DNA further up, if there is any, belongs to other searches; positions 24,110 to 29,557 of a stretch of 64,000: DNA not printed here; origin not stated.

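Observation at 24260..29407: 1715-aa dual kinase: eukaryotic-type Ser/Thr kinase, AAA+/NACHT-like ATPase, TPR, GAF and histidine kinase in one polypeptide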

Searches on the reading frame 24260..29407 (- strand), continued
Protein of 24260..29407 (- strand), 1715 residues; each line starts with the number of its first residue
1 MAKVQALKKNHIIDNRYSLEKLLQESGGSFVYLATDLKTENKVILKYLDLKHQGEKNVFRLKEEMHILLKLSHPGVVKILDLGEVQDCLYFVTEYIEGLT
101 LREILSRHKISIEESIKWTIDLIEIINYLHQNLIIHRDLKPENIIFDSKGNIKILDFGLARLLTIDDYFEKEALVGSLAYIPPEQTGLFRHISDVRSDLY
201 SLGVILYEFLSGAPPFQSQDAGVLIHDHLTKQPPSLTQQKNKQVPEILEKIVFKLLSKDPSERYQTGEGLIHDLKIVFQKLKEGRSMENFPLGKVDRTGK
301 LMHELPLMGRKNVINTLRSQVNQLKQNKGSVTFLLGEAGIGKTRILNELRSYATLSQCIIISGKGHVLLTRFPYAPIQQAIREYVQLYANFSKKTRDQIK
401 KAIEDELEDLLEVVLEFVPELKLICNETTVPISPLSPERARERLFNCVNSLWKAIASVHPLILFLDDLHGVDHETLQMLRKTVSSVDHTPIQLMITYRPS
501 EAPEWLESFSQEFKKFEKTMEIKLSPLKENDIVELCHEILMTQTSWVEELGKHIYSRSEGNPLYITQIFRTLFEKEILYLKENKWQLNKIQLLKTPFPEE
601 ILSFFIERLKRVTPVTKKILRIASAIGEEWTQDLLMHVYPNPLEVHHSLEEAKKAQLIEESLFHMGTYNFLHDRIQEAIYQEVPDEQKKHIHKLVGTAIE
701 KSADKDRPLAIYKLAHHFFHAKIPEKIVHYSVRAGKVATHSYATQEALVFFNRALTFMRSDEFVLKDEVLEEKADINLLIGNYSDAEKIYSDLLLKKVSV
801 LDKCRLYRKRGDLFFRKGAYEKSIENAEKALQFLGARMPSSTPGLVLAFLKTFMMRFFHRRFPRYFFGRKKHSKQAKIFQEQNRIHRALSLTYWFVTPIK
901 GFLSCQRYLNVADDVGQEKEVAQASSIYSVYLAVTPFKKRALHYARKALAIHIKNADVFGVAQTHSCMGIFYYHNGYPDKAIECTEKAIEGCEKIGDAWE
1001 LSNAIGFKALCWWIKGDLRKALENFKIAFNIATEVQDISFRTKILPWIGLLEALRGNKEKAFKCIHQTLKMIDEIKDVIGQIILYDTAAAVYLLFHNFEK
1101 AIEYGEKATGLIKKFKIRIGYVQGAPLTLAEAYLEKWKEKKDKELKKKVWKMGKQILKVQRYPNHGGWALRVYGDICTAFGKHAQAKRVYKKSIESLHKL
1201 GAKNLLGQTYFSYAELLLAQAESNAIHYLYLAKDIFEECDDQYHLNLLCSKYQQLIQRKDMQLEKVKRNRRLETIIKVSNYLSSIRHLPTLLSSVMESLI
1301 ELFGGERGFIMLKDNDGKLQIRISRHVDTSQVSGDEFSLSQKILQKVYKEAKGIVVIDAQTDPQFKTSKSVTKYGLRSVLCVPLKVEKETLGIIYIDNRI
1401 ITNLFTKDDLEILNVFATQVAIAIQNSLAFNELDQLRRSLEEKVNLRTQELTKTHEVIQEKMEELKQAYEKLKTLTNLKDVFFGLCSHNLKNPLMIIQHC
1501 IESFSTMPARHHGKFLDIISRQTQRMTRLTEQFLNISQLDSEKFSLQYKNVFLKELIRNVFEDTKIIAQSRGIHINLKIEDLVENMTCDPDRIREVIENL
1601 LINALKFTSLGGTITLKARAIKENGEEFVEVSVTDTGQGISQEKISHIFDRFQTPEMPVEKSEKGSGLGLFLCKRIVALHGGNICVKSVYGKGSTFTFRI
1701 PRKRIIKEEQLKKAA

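Call 11: find_homologous_proteins(query=window:24260-29407:-, max_evalue=1e-10)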
Query window:24260-29407:- (1715 aa): 5936 proteins with E <= 1e-10 among 8000 candidates; the best 120 are listed.
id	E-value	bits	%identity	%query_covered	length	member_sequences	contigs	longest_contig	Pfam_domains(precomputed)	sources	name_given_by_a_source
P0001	0.0e+0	3865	100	100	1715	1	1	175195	PF13185.13,PF13492.13,PF00512.32,PF11849.15,PF13191.13,PF07714.24,PF00069.32,PF01590.33,PF00515.35,PF13424.13,PF02518.32,PF07719.24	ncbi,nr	ncbi:MAG: protein kinase [Deltaproteobacteria bacterium]|nr:protein kinase [Deltaproteobacteria bact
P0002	0.0e+0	2299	60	99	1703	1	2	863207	PF13185.13,PF13492.13,PF00512.32,PF13401.13,PF13191.13,PF07714.24,PF00069.32,PF17874.8,PF01590.33,PF03109.23,PF13424.13,PF02518.32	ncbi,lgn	-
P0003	4.6e-204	699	30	98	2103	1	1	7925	PF13426.14,PF13185.13,PF00512.32,PF00072.31,PF13191.13,PF06293.21,PF08447.19,PF07714.24,PF00069.32,PF01590.33,PF03109.23,PF00196.26,PF13424.13,PF02518.32,PF00989.32,PF07719.24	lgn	-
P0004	3.3e-203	696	28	99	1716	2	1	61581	PF13185.13,PF13176.13,PF13492.13,PF00512.32,PF13428.13,PF17667.8,PF13191.13,PF13374.13,PF14559.13,PF07714.24,PF00069.32,PF17874.8,PF01590.33,PF00515.35,PF03109.23,PF13424.13,PF02518.32,PF13181.13,PF07719.24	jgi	-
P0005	7.6e-188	645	30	83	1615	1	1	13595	PF07714.24,PF00069.32,PF13185.13,PF01590.33,PF03109.23,PF13424.13,PF13492.13,PF00990.27,PF17667.8,PF07719.24,PF13191.13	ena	-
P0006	2.7e-182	627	30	83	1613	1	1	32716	PF07714.24,PF00069.32,PF13185.13,PF01590.33,PF03109.23,PF13424.13,PF13492.13,PF00990.27,PF07719.24,PF13191.13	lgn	-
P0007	3.6e-180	619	29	85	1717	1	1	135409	PF13185.13,PF07693.21,PF07730.20,PF13492.13,PF13428.13,PF13191.13,PF14559.13,PF06293.21,PF07714.24,PF00069.32,PF17874.8,PF01590.33,PF03109.23,PF13424.13,PF28559.1,PF02518.32,PF07719.24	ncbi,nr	ncbi:MAG: protein kinase [Clostridia bacterium]|nr:protein kinase [Clostridia bacterium]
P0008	1.1e-178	615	29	85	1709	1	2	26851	PF06293.21,PF07714.24,PF00069.32,PF13185.13,PF01590.33,PF03109.23,PF13424.13,PF07730.20,PF02518.32,PF13492.13,PF13191.13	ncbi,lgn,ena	-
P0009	1.5e-177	611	28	84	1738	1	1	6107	PF13185.13,PF13492.13,PF13191.13,PF06293.21,PF07714.24,PF00069.32,PF17874.8,PF01590.33,PF03109.23,PF13424.13,PF07228.18,PF07719.24,PF01636.30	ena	-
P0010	1.2e-174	601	28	83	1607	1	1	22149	PF13185.13,PF00990.27,PF13191.13,PF13374.13,PF14559.13,PF07714.24,PF00069.32,PF17874.8,PF01590.33,PF00515.35,PF03109.23,PF13424.13,PF07719.24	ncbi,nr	ncbi:MAG: diguanylate cyclase [bacterium]|nr:diguanylate cyclase [bacterium]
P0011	1.5e-174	601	29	83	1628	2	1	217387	PF07714.24,PF00069.32,PF13185.13,PF17874.8,PF01590.33,PF03109.23,PF13424.13,PF13492.13,PF00990.27,PF07719.24,PF13191.13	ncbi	-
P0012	1.2e-173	598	29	86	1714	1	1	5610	PF07714.24,PF00069.32,PF13185.13,PF17874.8,PF01590.33,PF03109.23,PF13424.13,PF07730.20,PF02518.32,PF07719.24,PF13191.13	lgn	-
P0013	2.5e-173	597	29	85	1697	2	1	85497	PF07714.24,PF00069.32,PF13185.13,PF01590.33,PF00515.35,PF13424.13,PF07730.20,PF02518.32,PF13492.13,PF13191.13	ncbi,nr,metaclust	ncbi:hypothetical protein SY88_22790 [Clostridiales bacterium PH28_bin88]|nr:hypothetical protein SY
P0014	1.0e-172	595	29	83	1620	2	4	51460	PF13185.13,PF13492.13,PF00990.27,PF01163.29,PF17667.8,PF13191.13,PF13374.13,PF07714.24,PF00069.32,PF17874.8,PF01590.33,PF00515.35,PF03109.23,PF13424.13,PF07719.24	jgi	-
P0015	2.4e-172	594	28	85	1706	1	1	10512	PF07714.24,PF00069.32,PF13185.13,PF01590.33,PF03109.23,PF13424.13,PF07730.20,PF02518.32,PF13492.13,PF07719.24,PF13191.13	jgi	jgi:serine/threonine protein kinase/signal transduction histidine kinase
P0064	4.8e-145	503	26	99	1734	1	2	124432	PF13185.13,PF13492.13,PF13401.13,PF13191.13,PF06293.21,PF07714.24,PF00069.32,PF01590.33,PF03109.23,PF13424.13,PF02518.32,PF13432.13,PF13181.13,PF07719.24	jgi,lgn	jgi:GAF domain-containing protein/tetratricopeptide (TPR) repeat protein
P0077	3.6e-128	447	24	98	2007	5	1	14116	PF07714.24,PF00069.32,PF13185.13,PF01590.33,PF02518.32,PF13492.13,PF00512.32,PF13401.13,PF00072.31,PF13191.13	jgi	-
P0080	3.6e-124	434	27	45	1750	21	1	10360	PF07714.24,PF00069.32,PF13185.13,PF01590.33,PF03109.23,PF02518.32,PF13492.13,PF00512.32,PF17667.8,PF13191.13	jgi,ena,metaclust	metaclust:\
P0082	8.3e-124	433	24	96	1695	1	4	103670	PF13185.13,PF13492.13,PF00512.32,PF13401.13,PF13191.13,PF07714.24,PF00069.32,PF01590.33,PF03109.23,PF13424.13,PF02518.32,PF01636.30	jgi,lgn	-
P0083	1.0e-123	432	28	45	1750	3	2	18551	PF07714.24,PF00069.32,PF13185.13,PF01590.33,PF03109.23,PF02518.32,PF13492.13,PF00512.32,PF17667.8,PF13191.13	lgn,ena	-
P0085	7.2e-123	430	26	98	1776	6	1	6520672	PF07714.24,PF00069.32,PF13185.13,PF01590.33,PF24883.3,PF02518.32,PF13492.13,PF00512.32,PF13401.13,PF13191.13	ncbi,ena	-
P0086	3.8e-122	427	26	48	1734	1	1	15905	PF07714.24,PF00069.32,PF13185.13,PF01590.33,PF02518.32,PF13492.13,PF00512.32,PF13401.13,PF13191.13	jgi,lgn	-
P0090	1.7e-121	425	27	49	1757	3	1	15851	PF07714.24,PF00069.32,PF13185.13,PF01590.33,PF03109.23,PF02518.32,PF00512.32,PF13191.13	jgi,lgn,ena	-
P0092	4.9e-121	423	24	99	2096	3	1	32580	PF07714.24,PF00069.32,PF13185.13,PF01590.33,PF13424.13,PF02518.32,PF00512.32,PF00072.31,PF01627.29,PF13191.13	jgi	jgi:two-component system sensor kinase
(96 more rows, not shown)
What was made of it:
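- Output swapping, among the 120 best hits (call 11): 22 HisKA kinases, 21 HisKA_3 kinases, 18 GGDEF, 10 SpoIIE, 6 sigma-54 activators, 14 AraC, 3 GerE and 1 cyclase. The outputs of the family are classical signalling modules (call 11).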

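Call 13: find_encoding_contigs(protein=P0002, flank=8000, max_places=4)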
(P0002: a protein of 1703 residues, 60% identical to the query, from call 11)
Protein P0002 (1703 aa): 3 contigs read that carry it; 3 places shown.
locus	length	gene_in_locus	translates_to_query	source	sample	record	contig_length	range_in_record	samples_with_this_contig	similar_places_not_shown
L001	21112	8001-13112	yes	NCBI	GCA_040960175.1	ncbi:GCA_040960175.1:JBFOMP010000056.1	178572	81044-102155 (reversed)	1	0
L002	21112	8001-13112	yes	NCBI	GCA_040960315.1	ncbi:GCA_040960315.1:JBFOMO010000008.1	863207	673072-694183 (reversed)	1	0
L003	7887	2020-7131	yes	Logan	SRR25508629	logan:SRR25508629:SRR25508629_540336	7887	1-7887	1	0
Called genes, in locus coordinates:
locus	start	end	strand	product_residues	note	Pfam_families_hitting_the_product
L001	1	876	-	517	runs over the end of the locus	PF00171:Aldedh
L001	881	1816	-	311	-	PF12911:OppC_N, PF00528:BPD_transp_1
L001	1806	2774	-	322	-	PF19300:BPD_transp_1_N, PF00528:BPD_transp_1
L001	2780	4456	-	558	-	PF00496:SBP_bac_5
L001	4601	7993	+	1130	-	PF14903:WG_beta_rep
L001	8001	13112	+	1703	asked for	PF00069:Pkinase, PF07714:PK_Tyr_Ser-Thr, PF13191:AAA_16, PF13185:GAF_2, PF01590:GAF, PF13492:GAF_3, PF00512:HisKA, PF02518:HATPase_c, +4 more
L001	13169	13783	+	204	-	PF00160:Pro_isomerase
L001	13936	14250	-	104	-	-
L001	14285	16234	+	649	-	PF16177:ACAS_N, PF00501:AMP-binding, PF13193:AMP-binding_C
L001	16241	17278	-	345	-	PF01820:Dala_Dala_lig_N, PF02786:CPSase_L_D2 (weak), PF02222:ATP-grasp, PF07478:Dala_Dala_lig_C, PF13535:ATP-grasp_4 (weak)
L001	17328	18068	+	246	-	PF01135:PCMT, PF00398:RrnaAD (weak), PF02353:CMAS (weak), PF13489:Methyltransf_23 (weak), PF13847:Methyltransf_31, PF08241:Methyltransf_11 (weak), PF13649:Methyltransf_25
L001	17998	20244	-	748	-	-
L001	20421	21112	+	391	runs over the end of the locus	-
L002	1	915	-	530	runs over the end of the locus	PF00171:Aldedh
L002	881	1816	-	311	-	PF12911:OppC_N, PF00528:BPD_transp_1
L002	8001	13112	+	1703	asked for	PF00069:Pkinase, PF07714:PK_Tyr_Ser-Thr, PF13191:AAA_16, PF13185:GAF_2, PF01590:GAF, PF13492:GAF_3, PF00512:HisKA, PF02518:HATPase_c, +4 more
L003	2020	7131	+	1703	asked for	PF00069:Pkinase, PF07714:PK_Tyr_Ser-Thr, PF13191:AAA_16, PF13185:GAF_2, PF01590:GAF, PF13492:GAF_3, PF00512:HisKA, PF02518:HATPase_c, +4 more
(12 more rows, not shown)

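Call 14: find_encoding_contigs(protein=P0001, flank=8000, max_places=3)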
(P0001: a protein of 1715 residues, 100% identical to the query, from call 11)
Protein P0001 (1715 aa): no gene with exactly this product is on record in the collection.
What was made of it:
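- Tried and rejected: Exact-sequence contig look-up for the window's own protein (call 14).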

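Call 15: find_related_loci(query=window:24260-29407:-, collection=genome_contigs, flank=8000)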
Query window:24260-29407:- (1715 aa) in genome_contigs; peptide patterns used: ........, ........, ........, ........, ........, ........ (x = any residue, [..] = any of these).
66 stretches matched a pattern; 3 encode a relative of the query (tblastn E <= 1e-3); 3 distinct loci.
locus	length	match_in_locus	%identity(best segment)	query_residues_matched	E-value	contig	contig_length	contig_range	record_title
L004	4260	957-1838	27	15-274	2e-27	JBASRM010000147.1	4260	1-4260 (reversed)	MAG: Blastocatellia bacterium isolate MFD13521_ilm_asm_bin21 k127_227439, whole genome shotgun sequence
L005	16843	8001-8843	27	23-274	1e-26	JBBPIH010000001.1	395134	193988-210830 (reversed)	MAG: Acidobacteriota bacterium isolate BPF2-12-14_bin_2 NODE_1_length_395134_cov_29.208120, whole genome shotgun sequenc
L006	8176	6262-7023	30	1435-1701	7e-25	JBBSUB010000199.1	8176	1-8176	MAG: Chitinophagales bacterium isolate SVL2_sbin.35 SVL2_sbin.35_k141_920498_length_8176_cov_19.0024, whole genome shotg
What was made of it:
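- Tried and rejected: Scan of species-representative genomes (call 15).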
